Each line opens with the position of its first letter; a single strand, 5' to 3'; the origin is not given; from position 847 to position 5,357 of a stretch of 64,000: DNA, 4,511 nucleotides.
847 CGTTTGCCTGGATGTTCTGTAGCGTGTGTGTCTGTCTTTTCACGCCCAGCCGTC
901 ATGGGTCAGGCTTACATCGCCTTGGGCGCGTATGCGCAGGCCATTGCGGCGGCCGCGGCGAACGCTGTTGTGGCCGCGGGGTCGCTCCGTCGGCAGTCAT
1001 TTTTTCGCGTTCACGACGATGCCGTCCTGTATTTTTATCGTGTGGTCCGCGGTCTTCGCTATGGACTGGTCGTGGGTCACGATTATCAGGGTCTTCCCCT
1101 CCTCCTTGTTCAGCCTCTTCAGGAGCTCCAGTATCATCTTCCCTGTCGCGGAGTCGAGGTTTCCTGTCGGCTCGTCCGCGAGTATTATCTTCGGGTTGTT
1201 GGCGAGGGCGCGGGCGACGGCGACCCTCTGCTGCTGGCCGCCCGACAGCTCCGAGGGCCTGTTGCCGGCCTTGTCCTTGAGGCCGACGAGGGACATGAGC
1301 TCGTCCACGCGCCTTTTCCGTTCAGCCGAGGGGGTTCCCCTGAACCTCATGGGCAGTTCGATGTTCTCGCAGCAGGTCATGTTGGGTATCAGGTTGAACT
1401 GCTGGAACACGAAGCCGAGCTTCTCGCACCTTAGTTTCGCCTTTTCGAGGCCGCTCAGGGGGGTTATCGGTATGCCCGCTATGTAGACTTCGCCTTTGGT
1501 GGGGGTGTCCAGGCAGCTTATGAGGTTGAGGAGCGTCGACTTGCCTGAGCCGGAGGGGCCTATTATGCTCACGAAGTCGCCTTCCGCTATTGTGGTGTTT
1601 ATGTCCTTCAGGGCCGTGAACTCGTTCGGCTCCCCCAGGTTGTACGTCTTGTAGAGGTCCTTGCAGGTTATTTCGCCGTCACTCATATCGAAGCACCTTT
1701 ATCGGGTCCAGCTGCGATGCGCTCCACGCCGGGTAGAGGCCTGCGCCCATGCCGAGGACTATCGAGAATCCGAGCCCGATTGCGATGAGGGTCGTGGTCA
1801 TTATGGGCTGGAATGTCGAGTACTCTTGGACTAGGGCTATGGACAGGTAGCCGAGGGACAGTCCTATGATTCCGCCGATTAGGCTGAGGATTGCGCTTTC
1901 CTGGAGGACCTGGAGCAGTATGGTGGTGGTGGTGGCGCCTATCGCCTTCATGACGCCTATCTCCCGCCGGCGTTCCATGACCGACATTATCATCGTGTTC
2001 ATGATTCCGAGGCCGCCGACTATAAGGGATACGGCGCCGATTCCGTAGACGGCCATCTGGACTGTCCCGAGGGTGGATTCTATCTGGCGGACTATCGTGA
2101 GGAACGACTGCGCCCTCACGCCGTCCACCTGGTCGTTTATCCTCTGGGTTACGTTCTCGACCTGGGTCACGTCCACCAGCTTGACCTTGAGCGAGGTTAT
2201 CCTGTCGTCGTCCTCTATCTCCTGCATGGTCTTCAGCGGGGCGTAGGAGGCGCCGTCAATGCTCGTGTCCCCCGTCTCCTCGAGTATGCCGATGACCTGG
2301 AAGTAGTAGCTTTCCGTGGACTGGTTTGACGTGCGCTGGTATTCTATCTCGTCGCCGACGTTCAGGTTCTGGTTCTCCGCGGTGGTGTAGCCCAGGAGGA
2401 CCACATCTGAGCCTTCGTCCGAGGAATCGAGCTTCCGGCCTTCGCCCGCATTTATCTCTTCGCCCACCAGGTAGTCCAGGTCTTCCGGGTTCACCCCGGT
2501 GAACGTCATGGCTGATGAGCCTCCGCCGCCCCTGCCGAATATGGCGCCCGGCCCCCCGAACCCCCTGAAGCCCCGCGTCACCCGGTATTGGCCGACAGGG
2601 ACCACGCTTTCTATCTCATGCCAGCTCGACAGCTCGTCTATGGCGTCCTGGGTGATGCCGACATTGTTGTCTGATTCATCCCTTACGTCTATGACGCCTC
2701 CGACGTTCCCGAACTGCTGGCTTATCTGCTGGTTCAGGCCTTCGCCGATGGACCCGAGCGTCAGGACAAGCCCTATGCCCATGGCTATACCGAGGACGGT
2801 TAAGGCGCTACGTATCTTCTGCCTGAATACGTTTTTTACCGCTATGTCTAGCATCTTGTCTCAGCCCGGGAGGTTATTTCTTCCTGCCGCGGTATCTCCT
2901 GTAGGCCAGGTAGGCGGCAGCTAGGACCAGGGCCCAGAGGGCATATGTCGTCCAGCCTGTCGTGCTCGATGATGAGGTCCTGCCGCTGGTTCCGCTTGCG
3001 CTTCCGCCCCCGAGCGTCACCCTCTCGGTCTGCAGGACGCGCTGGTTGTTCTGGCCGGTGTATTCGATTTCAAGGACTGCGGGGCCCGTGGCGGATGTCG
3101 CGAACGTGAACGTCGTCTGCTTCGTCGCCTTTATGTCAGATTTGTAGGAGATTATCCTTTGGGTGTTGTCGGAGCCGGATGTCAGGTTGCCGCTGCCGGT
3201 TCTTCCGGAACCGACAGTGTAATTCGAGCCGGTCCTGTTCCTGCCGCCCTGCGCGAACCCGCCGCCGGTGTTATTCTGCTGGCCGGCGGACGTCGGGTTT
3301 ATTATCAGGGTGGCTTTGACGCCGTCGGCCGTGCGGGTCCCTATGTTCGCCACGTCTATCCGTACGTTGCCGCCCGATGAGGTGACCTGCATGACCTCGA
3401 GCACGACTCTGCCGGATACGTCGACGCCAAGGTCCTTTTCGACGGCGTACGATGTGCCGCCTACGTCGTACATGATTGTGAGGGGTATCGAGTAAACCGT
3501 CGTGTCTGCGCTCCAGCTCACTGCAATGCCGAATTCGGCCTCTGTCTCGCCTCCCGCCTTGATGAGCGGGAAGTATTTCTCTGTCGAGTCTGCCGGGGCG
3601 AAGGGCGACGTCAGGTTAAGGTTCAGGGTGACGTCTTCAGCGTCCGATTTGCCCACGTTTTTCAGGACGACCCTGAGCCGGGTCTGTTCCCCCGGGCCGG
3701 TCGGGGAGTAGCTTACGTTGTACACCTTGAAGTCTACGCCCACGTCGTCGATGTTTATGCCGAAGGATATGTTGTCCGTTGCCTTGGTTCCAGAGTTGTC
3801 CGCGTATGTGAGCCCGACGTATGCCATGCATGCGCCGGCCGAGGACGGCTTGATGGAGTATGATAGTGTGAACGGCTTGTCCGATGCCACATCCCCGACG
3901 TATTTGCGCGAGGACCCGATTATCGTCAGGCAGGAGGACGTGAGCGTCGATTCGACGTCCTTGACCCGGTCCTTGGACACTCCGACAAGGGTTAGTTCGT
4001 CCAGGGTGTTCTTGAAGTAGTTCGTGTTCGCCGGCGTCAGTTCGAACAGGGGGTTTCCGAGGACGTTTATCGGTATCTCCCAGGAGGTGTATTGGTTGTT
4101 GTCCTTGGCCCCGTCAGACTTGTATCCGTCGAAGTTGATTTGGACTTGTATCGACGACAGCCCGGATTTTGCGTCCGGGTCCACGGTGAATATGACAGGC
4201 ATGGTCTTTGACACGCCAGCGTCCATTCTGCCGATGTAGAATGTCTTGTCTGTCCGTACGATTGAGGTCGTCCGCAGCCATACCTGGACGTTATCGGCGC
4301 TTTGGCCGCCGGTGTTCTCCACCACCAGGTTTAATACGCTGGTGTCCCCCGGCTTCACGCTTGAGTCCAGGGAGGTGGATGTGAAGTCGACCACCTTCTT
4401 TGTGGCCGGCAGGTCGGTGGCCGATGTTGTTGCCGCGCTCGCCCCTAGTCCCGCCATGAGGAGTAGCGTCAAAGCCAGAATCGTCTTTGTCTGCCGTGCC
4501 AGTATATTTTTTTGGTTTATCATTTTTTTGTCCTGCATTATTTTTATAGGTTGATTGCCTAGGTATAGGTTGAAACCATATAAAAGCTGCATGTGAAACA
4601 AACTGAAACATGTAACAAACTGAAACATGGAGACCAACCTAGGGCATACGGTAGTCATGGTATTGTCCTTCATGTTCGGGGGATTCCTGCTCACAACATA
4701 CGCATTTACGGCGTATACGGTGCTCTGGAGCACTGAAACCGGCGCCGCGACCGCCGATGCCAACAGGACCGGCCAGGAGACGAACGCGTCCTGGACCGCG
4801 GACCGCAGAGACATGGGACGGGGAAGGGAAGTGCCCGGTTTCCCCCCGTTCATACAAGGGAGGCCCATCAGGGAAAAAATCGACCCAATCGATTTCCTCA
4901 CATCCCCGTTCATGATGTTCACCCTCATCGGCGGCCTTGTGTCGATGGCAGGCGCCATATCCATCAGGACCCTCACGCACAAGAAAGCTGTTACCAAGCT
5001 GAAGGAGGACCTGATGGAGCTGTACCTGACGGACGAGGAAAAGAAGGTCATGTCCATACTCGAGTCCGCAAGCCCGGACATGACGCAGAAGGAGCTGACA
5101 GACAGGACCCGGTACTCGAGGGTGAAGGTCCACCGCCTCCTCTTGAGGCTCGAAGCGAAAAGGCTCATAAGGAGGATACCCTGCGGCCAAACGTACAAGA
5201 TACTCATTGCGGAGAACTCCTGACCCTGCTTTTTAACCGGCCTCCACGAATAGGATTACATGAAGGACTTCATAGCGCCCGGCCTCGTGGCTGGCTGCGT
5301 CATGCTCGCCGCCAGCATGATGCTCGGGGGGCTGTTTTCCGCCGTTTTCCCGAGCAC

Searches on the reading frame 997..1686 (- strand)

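Call 108: search_protein_families(library=pfam, proteins=[window:997-1686:-], max_evalue=0.001)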
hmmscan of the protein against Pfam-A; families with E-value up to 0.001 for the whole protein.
window:997-1686:- (229 aa): 7 families
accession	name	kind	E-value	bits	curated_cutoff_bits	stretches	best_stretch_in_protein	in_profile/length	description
PF00005.33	ABC_tran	-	2.7e-37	128.9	25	1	26-174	1-136/137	ABC transporter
PF02463.25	SMC_N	-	4.8e-09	36.4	40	1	126-220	122-212/220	RecF/RecN/SMC N terminal domain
PF13304.12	AAA_21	-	1e-07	32.8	27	0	39-65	2-31/304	AAA domain, putative AbiEii toxin, Type IV TA system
PF13555.12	AAA_29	-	6.9e-05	23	27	1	32-63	18-49/61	P-loop containing region of AAA domain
PF13166.12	AAA_13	-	0.00021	20.6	36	0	163-219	525-583/713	AAA domain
PF20720.3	nSTAND3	-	0.0004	20.6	27.2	0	25-56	6-37/155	Novel STAND NTPase 3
PF03193.22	RsgA_GTPase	-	0.00071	19.9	30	0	24-57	95-127/174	RsgA GTPase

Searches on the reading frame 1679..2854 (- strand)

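Call 108: search_protein_families(library=pfam, proteins=[window:1679-2854:-], max_evalue=0.001)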
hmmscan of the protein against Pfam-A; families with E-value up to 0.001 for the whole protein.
window:1679-2854:- (391 aa): 2 families
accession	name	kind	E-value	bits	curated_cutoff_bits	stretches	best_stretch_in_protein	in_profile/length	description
PF12704.14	MacB_PCD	-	6.7e-27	95.6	27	1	16-241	1-206/207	MacB-like periplasmic core domain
PF02687.27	FtsX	-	7.8e-22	78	25.5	1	272-383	3-119/120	FtsX-like permease C-terminal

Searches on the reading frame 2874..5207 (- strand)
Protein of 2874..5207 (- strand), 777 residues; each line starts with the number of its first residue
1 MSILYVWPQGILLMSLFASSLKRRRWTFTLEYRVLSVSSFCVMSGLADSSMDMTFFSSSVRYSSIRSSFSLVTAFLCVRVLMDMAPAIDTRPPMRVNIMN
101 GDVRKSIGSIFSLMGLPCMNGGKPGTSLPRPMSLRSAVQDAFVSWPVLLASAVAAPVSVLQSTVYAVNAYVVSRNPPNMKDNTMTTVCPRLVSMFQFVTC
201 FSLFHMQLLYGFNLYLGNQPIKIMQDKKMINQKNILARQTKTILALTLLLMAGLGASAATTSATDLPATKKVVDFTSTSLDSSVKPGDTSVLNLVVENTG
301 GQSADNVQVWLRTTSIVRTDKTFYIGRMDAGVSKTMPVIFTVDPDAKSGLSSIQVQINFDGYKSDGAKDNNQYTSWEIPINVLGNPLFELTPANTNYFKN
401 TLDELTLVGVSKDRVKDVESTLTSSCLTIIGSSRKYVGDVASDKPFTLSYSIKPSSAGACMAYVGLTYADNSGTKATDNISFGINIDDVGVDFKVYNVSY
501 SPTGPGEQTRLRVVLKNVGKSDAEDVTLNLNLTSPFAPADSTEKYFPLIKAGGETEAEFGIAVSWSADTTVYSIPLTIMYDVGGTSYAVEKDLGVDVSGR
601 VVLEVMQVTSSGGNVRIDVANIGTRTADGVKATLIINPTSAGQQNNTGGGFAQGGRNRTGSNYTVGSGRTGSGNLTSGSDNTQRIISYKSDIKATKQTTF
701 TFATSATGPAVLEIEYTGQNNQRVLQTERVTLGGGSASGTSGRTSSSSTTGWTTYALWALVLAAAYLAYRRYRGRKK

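Call 108: search_protein_families(library=pfam, proteins=[window:2874-5207:-], max_evalue=0.001)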
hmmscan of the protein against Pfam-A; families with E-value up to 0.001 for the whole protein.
window:2874-5207:- (777 aa): 1 family
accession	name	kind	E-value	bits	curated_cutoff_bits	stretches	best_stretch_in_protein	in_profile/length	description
PF07705.17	CARDB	-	7.6e-13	49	22.7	1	276-374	7-100/101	CARDB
